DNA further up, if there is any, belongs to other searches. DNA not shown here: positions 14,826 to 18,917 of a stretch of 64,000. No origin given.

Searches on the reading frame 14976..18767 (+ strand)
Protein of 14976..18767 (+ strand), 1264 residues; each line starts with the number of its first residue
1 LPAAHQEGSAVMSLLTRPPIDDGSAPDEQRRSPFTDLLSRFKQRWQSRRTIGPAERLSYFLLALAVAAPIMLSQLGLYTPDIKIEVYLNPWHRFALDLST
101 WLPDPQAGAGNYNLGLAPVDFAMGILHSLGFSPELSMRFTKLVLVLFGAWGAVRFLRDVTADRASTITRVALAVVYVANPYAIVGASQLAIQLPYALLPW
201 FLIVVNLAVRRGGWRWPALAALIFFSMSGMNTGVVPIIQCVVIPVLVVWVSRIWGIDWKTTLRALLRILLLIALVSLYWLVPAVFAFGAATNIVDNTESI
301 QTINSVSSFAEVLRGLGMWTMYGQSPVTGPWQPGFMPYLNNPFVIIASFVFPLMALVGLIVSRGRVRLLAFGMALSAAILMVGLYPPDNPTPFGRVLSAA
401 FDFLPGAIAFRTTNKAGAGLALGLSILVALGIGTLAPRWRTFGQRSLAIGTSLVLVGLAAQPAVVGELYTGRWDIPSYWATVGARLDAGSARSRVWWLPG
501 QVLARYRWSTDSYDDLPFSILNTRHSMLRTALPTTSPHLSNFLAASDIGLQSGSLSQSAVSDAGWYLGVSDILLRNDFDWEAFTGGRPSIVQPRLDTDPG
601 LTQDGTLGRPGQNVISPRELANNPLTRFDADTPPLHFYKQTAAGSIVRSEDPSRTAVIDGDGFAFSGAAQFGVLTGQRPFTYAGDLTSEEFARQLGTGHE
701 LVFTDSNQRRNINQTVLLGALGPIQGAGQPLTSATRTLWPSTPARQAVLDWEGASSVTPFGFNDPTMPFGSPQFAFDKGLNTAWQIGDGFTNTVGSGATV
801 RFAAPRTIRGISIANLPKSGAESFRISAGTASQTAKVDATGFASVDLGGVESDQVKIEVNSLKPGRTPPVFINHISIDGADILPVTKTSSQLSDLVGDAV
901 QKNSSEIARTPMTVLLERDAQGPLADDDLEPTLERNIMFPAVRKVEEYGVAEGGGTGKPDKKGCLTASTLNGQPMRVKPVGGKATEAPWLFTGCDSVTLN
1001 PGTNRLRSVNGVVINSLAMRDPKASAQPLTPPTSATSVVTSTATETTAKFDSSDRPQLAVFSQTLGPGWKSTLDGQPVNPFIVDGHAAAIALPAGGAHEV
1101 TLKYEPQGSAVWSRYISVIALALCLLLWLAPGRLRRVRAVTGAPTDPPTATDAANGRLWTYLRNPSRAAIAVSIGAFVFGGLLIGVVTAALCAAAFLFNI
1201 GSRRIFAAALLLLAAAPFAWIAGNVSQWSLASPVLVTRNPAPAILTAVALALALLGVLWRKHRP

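Call 71: search_protein_families(library=pfam, proteins=[window:14976-18767:+], max_evalue=0.001)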
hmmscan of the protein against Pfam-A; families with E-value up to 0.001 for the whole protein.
window:14976-18767:+ (1264 aa): 1 family
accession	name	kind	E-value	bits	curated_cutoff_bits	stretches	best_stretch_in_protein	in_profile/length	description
PF11847.13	GT-C_AftD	-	9.4e-47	159.8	26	1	70-714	6-637/661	Alpha-(1->3)-arabinofuranosyltransferase, N-terminal GT-C domain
